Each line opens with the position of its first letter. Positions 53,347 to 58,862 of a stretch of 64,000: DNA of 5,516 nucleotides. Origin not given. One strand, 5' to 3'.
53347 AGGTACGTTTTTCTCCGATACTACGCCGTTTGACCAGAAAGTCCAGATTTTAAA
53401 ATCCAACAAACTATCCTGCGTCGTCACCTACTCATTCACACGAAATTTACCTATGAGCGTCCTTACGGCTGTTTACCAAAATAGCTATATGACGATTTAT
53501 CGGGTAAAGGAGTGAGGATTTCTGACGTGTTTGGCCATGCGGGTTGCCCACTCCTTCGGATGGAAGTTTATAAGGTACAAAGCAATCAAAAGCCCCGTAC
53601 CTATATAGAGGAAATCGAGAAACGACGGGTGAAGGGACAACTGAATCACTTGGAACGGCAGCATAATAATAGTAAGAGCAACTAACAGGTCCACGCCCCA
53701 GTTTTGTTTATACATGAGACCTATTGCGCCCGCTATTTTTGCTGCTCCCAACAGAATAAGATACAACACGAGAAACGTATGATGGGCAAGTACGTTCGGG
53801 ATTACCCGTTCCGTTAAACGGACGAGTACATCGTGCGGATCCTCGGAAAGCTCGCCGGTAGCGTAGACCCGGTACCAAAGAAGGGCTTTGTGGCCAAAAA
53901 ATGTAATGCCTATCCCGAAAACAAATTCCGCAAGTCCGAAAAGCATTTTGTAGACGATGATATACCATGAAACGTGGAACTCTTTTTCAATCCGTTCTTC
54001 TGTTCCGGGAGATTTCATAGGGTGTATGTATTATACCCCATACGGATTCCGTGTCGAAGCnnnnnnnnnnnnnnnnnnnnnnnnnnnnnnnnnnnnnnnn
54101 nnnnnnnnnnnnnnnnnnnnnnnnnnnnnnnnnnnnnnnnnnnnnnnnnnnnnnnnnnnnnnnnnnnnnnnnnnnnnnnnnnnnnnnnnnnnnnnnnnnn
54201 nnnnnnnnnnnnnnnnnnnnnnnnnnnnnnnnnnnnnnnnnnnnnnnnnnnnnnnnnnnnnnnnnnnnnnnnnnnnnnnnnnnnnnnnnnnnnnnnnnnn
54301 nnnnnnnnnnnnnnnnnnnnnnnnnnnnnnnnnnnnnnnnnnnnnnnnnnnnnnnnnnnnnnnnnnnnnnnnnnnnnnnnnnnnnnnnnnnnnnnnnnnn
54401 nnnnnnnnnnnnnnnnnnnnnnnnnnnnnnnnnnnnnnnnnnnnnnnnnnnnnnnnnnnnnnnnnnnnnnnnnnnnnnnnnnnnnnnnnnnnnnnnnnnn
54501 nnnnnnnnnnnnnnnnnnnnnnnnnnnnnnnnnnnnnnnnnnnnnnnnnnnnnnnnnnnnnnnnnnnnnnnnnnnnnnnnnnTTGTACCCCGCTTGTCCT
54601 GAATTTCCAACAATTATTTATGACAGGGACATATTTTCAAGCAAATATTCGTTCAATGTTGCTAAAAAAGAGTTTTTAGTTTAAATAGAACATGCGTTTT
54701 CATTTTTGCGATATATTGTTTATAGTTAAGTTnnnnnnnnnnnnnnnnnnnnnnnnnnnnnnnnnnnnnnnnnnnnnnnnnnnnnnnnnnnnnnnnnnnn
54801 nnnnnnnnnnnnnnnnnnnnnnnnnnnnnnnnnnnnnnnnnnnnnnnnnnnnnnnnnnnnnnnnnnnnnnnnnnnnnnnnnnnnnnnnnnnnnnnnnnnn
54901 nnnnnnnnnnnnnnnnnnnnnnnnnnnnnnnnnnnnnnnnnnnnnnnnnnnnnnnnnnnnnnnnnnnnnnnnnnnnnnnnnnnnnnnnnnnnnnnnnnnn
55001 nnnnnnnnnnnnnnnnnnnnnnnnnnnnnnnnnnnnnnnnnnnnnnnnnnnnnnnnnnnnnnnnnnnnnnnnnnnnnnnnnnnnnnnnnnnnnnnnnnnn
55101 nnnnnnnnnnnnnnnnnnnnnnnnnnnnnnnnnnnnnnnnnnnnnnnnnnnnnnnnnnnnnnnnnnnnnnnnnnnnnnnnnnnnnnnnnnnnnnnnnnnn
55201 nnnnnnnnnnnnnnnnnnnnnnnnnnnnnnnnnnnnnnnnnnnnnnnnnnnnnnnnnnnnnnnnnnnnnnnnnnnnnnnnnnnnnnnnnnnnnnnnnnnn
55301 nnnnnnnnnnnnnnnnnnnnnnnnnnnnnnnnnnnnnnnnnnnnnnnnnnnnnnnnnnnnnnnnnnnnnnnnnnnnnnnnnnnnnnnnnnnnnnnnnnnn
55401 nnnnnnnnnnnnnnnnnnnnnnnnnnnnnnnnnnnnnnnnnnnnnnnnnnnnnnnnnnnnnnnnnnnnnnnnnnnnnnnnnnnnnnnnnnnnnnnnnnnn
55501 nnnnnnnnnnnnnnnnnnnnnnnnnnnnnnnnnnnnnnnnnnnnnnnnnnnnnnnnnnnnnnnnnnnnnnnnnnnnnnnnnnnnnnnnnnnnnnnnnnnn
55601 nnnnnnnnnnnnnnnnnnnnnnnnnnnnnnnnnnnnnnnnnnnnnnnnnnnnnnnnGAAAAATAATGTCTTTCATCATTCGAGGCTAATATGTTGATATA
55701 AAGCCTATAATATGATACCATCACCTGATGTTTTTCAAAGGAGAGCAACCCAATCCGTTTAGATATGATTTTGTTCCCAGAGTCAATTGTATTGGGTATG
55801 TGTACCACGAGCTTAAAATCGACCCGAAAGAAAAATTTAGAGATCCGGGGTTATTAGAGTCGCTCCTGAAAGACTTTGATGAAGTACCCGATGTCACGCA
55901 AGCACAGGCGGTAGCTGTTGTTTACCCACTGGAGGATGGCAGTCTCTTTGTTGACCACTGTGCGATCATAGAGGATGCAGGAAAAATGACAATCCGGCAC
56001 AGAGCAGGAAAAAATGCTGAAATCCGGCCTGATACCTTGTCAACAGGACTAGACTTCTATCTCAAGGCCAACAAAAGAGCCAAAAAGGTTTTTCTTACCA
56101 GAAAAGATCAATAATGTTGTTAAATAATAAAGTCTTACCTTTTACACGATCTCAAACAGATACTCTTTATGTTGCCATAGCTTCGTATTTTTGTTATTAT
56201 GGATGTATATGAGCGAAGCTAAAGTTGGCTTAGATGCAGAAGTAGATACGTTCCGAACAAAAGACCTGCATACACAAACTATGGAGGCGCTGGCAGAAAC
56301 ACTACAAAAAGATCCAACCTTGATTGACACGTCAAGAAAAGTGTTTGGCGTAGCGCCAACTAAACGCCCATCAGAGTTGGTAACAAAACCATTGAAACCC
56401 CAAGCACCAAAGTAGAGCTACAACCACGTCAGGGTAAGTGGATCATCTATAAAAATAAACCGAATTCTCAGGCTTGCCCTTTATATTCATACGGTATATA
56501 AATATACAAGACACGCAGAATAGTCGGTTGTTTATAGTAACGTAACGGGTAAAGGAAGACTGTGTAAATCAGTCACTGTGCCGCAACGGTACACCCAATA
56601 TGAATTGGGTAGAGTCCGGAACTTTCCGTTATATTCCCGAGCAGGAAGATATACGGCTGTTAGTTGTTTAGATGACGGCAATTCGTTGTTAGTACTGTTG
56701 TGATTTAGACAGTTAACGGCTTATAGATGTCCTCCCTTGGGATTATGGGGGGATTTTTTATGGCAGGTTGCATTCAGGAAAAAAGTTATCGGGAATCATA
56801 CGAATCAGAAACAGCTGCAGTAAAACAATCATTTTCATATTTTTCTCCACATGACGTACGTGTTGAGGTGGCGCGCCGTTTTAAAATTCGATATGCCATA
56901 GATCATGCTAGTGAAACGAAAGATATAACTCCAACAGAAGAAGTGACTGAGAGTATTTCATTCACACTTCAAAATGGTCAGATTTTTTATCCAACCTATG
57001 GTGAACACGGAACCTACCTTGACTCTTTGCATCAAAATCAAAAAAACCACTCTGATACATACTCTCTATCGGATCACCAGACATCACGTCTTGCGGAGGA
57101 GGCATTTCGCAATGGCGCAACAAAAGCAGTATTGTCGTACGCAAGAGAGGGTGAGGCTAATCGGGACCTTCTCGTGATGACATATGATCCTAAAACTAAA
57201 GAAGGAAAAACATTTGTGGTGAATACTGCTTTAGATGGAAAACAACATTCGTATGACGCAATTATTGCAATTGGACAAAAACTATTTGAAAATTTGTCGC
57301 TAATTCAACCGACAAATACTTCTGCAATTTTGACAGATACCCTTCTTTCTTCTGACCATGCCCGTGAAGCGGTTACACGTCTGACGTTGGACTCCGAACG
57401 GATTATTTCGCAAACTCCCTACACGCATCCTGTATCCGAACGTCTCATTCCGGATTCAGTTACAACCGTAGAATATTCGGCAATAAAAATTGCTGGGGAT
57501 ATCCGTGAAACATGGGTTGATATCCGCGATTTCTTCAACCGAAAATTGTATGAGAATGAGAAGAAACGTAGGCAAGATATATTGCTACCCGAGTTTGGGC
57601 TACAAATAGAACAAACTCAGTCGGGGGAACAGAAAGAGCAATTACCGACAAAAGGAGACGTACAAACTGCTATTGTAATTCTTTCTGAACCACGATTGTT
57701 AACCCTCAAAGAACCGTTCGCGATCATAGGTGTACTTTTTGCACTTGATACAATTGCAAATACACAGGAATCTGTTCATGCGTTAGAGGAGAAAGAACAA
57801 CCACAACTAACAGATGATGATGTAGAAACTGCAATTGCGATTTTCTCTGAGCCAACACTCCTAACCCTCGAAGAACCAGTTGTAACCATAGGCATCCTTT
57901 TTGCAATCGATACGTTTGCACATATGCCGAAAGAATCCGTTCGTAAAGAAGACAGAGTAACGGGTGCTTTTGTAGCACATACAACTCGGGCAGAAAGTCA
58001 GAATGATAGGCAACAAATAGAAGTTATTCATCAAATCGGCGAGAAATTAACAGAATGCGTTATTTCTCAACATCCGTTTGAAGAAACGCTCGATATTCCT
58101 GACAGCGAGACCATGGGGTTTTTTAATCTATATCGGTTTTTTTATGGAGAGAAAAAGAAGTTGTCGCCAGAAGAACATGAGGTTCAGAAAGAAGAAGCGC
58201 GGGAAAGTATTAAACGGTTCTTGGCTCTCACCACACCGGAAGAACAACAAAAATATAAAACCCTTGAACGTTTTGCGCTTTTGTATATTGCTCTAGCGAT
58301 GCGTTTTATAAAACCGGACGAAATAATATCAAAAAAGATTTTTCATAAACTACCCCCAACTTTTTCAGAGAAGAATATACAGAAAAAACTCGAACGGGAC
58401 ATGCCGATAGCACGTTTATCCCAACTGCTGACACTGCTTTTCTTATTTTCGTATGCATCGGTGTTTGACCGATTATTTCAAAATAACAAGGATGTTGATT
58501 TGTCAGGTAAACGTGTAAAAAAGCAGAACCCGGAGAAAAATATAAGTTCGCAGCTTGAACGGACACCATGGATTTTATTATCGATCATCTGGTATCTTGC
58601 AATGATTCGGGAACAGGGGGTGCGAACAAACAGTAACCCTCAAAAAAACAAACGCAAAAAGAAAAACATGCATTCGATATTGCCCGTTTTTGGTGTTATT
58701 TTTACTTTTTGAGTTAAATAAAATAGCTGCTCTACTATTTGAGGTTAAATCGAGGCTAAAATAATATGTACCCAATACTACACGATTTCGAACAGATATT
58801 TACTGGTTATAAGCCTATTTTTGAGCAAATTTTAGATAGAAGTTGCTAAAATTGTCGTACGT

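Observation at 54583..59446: AT-rich accessory segment ending at the 3' end of tRNA-Glu, made up almost entirely of uncharacterised genes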

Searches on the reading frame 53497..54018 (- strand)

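Call 4: search_protein_families(library=pfam, proteins=[window:53497-54018:-], max_evalue=0.1)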
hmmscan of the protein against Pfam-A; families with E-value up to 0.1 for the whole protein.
window:53497-54018:- (173 aa): 1 family
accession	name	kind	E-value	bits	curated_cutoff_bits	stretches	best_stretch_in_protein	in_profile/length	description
PF09900.14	DUF2127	-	9.5e-16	58.8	24.3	1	20-150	5-137/140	Predicted membrane protein (DUF2127)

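Call 5: search_protein_families(library=ncbifam, proteins=[window:53497-54018:-], max_evalue=0.1)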
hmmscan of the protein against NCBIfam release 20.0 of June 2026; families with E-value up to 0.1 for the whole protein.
window:53497-54018:- (173 aa): 0 families

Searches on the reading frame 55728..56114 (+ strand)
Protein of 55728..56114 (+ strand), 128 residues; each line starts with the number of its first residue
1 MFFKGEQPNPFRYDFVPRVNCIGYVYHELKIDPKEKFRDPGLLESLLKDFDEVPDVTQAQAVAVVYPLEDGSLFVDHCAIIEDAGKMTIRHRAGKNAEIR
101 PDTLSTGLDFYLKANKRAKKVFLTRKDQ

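Call 4: search_protein_families(library=pfam, proteins=[window:55728-56114:+], max_evalue=0.1)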
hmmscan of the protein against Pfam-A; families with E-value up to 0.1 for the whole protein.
window:55728-56114:+ (128 aa): 0 families

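Call 5: search_protein_families(library=ncbifam, proteins=[window:55728-56114:+], max_evalue=0.1)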
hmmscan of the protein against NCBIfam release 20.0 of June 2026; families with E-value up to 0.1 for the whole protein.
window:55728-56114:+ (128 aa): 0 families

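Call 6: search_protein_families(library=padloc, proteins=[window:55728-56114:+], max_evalue=0.1)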
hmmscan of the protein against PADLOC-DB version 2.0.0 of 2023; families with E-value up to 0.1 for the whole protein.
window:55728-56114:+ (128 aa): 0 families

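Call 7: search_protein_families(library=phrogs, proteins=[window:55728-56114:+], max_evalue=0.1)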
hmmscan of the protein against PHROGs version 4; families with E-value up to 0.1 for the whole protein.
window:55728-56114:+ (128 aa): 0 families

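Call 36: find_homologous_proteins(query=window:55728-56114:+, max_evalue=0.01)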
Query window:55728-56114:+ (128 aa): 1 proteins with E <= 0.01 among 8 candidates.
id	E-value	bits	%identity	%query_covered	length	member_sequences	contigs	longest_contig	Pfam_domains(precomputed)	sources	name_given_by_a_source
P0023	3.3e-81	287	100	100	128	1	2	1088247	-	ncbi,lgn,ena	-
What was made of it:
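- Tried and rejected: P2 homologue search: P2 is an ORFan (call 36).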

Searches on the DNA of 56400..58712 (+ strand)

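Call 44: search_rna_families(sources=[L004, L005, L006, L002, L003], threshold=gathering)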
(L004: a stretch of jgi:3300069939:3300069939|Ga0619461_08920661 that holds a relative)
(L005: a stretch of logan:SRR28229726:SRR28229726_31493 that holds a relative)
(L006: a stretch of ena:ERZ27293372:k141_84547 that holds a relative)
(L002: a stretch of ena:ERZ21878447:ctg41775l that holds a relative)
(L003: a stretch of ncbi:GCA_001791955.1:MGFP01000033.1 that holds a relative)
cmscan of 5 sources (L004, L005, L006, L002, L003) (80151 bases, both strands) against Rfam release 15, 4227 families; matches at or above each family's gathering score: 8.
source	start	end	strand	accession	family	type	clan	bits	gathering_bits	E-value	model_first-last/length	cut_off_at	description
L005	17193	17266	+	RF00005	tRNA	Gene; tRNA;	CL00001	69.6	29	5.1e-13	1-71/71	no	tRNA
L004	19551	19623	+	RF00005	tRNA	Gene; tRNA;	CL00001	64.2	29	1.5e-11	1-71/71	no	tRNA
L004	21157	21228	-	RF00005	tRNA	Gene; tRNA;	CL00001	63.6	29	2.2e-11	1-71/71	no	tRNA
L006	4733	4804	-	RF00005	tRNA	Gene; tRNA;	CL00001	62.9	29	3.6e-11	1-71/71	no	tRNA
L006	5757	5842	+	RF00005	tRNA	Gene; tRNA;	CL00001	62.1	29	5.8e-11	1-71/71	no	tRNA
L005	6653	6780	+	RF01482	AdoCbl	Cis-reg; riboswitch;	CL00101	51.1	50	2.5e-06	1-149/149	no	AdoCbl (Cobalamin/B12) riboswitch aptamer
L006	7450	7521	+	RF01689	AdoCbl-II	Cis-reg; riboswitch;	CL00101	45.4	36.5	1.3e-07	1-81/81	no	AdoCbl-II (Cobalamin/B12) riboswitch aptamer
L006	4640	4721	-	RF00005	tRNA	Gene; tRNA;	CL00001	44.8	29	3.4e-06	1-71/71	no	tRNA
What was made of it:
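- L006: RF01689, 45 bits (call 44).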

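Call 49: search_rna_families(source=L004, start=9100, end=10200, threshold=evalue, max_evalue=1, show_alignments=1)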
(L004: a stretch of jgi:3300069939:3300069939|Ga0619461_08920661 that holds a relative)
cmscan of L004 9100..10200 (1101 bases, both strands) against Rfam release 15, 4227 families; matches with E-value up to 1: 3.
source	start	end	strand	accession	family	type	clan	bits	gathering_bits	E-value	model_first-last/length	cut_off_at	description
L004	9750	9868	+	RF00174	Cobalamin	Cis-reg; riboswitch;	CL00101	26.5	31.5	0.00015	1-189/189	no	Cobalamin riboswitch aptamer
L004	9854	9988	+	RF02452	ncr1575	Gene; sRNA;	-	23.3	60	0.88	1-212/212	no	Bacillus sRNA ncr1575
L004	9896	9951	+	RF01794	sok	Gene; antitoxin;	-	18.8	59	0.11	5-55/157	no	sok antitoxin (CssrC)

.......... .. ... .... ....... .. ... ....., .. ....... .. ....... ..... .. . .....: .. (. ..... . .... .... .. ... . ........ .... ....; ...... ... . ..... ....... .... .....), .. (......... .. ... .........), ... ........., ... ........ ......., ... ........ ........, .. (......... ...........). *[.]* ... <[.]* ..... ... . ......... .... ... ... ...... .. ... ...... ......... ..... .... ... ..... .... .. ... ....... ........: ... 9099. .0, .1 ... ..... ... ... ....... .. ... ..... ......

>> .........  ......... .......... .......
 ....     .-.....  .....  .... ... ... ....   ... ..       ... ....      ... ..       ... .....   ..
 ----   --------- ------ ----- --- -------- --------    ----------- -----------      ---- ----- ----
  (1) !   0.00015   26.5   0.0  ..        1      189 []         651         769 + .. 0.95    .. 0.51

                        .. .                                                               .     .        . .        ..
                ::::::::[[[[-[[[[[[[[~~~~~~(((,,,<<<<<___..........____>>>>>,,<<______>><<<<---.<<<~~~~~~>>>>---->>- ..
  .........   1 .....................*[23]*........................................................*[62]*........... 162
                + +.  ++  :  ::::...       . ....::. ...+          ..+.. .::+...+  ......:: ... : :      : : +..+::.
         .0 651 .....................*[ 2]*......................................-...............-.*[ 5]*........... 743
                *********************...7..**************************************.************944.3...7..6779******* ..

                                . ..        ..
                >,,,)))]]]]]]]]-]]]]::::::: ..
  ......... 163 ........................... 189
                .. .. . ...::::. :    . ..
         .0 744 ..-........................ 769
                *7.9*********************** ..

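Call 58: search_rna_families(sources=[L033, L034, L035, L036], threshold=evalue, max_evalue=0.01)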
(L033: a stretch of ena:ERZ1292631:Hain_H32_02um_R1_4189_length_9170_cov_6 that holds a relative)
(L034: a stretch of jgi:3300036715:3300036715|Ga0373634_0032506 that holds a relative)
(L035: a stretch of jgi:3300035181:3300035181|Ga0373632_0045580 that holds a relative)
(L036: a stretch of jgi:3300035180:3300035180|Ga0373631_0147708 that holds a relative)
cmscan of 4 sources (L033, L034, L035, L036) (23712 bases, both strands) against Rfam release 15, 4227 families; matches with E-value up to 0.01: 8.
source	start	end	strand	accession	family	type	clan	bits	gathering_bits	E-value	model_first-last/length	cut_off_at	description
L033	8834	8905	-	RF00005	tRNA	Gene; tRNA;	CL00001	68.3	29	3.3e-13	1-71/71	no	tRNA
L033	67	138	-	RF00005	tRNA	Gene; tRNA;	CL00001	67.4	29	6.1e-13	1-71/71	no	tRNA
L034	4346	4418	-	RF00005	tRNA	Gene; tRNA;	CL00001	60.6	29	4.4e-11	1-71/71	no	tRNA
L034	4545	4631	+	RF00005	tRNA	Gene; tRNA;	CL00001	58.6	29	1.6e-10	1-71/71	no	tRNA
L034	4124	4210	-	RF00005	tRNA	Gene; tRNA;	CL00001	52.2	29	9.4e-09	1-71/71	no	tRNA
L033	809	891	+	RF00005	tRNA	Gene; tRNA;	CL00001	47.3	29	2e-07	1-71/71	no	tRNA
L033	4222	4309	+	RF01689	AdoCbl-II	Cis-reg; riboswitch;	CL00101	41.9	36.5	4.5e-07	1-81/81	no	AdoCbl-II (Cobalamin/B12) riboswitch aptamer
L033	3662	3739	+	RF01689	AdoCbl-II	Cis-reg; riboswitch;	CL00101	36.2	36.5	2.6e-05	1-81/81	no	AdoCbl-II (Cobalamin/B12) riboswitch aptamer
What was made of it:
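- L033: 41.9 bits (call 58).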

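Call 59: search_rna_families(source=window, start=56400, end=56800, threshold=evalue, max_evalue=1, show_alignments=2)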
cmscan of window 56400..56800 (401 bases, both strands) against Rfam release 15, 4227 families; matches with E-value up to 1: 1.
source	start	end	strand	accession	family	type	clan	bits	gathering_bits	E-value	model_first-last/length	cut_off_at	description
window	56529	56644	+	RF00174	Cobalamin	Cis-reg; riboswitch;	CL00101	36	31.5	1.1e-07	1-189/189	no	Cobalamin riboswitch aptamer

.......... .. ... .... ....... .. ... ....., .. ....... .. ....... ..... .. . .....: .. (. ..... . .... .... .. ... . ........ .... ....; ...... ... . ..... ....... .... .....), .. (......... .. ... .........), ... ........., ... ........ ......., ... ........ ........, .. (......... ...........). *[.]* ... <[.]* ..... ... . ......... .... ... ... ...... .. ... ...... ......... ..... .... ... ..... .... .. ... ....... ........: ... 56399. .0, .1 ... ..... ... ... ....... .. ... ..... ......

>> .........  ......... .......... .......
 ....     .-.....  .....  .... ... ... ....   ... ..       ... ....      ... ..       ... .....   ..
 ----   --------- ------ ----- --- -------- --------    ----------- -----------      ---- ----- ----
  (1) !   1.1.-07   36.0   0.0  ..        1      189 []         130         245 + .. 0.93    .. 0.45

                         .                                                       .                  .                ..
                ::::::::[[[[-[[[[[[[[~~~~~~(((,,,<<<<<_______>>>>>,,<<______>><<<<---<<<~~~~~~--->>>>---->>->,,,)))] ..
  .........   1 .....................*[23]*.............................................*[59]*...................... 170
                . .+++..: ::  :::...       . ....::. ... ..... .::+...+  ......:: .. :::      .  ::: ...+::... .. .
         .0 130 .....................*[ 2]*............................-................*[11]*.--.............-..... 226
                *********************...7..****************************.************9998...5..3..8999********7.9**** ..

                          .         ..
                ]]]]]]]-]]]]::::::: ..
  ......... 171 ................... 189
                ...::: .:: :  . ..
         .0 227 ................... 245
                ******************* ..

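Call 84: search_rna_families(sources=[L037, L038, L039, L040, L041, L042, L043], threshold=evalue, max_evalue=0.01)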
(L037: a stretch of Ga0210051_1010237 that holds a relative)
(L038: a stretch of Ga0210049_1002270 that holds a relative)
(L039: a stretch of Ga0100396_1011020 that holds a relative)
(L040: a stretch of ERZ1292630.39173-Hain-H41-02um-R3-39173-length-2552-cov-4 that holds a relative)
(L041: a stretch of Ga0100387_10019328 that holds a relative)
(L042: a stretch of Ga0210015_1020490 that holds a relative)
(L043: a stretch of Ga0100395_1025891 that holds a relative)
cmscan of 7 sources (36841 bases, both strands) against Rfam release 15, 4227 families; matches with E-value up to 0.01: 16.
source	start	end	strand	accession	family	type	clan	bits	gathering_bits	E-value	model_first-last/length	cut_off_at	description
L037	7329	7400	-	RF00005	tRNA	Gene; tRNA;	CL00001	60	29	1e-10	1-71/71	no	tRNA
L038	6623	6694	-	RF00005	tRNA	Gene; tRNA;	CL00001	60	29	1e-10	1-71/71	no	tRNA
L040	1090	1161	+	RF01689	AdoCbl-II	Cis-reg; riboswitch;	CL00101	56.8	36.5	1.7e-11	1-81/81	no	AdoCbl-II (Cobalamin/B12) riboswitch aptamer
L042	13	85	+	RF00005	tRNA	Gene; tRNA;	CL00001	56.1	29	1.2e-09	1-71/71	no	tRNA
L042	140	226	+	RF00005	tRNA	Gene; tRNA;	CL00001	52.2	29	1.5e-08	1-71/71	no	tRNA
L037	775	846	+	RF01689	AdoCbl-II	Cis-reg; riboswitch;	CL00101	45.4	36.5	5.9e-08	1-81/81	no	AdoCbl-II (Cobalamin/B12) riboswitch aptamer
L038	69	140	+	RF01689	AdoCbl-II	Cis-reg; riboswitch;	CL00101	45.4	36.5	5.9e-08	1-81/81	no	AdoCbl-II (Cobalamin/B12) riboswitch aptamer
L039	62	133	+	RF01689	AdoCbl-II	Cis-reg; riboswitch;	CL00101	45.4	36.5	5.9e-08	1-81/81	no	AdoCbl-II (Cobalamin/B12) riboswitch aptamer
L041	3462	3533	+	RF01689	AdoCbl-II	Cis-reg; riboswitch;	CL00101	45.4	36.5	5.9e-08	1-81/81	no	AdoCbl-II (Cobalamin/B12) riboswitch aptamer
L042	2587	2658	+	RF01689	AdoCbl-II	Cis-reg; riboswitch;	CL00101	45.4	36.5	5.9e-08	1-81/81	no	AdoCbl-II (Cobalamin/B12) riboswitch aptamer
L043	2166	2237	+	RF01689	AdoCbl-II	Cis-reg; riboswitch;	CL00101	45.4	36.5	5.9e-08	1-81/81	no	AdoCbl-II (Cobalamin/B12) riboswitch aptamer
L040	510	587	+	RF01689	AdoCbl-II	Cis-reg; riboswitch;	CL00101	37.5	36.5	1.6e-05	1-81/81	no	AdoCbl-II (Cobalamin/B12) riboswitch aptamer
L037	202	279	+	RF01689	AdoCbl-II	Cis-reg; riboswitch;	CL00101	36.2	36.5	4e-05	1-81/81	no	AdoCbl-II (Cobalamin/B12) riboswitch aptamer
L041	2889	2966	+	RF01689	AdoCbl-II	Cis-reg; riboswitch;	CL00101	36.2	36.5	4e-05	1-81/81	no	AdoCbl-II (Cobalamin/B12) riboswitch aptamer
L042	2014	2091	+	RF01689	AdoCbl-II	Cis-reg; riboswitch;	CL00101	36.2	36.5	4e-05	1-81/81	no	AdoCbl-II (Cobalamin/B12) riboswitch aptamer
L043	1593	1670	+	RF01689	AdoCbl-II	Cis-reg; riboswitch;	CL00101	36.2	36.5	4e-05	1-81/81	no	AdoCbl-II (Cobalamin/B12) riboswitch aptamer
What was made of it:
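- L037-L043: 45-57 bits (call 84).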

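Call 106: search_rna_families(source=L044, threshold=evalue, max_evalue=0.1)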
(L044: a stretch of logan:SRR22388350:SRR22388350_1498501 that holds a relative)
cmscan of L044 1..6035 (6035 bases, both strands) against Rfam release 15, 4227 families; matches with E-value up to 0.1: 1.
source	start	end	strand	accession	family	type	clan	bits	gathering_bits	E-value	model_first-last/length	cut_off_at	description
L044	1967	2150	+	RF01482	AdoCbl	Cis-reg; riboswitch;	CL00101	38.8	50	0.00014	1-149/149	no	AdoCbl (Cobalamin/B12) riboswitch aptamer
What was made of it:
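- Below the gathering score in L004 (26.5 bits, call 49) and L044 (38.8 bits, call 106).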
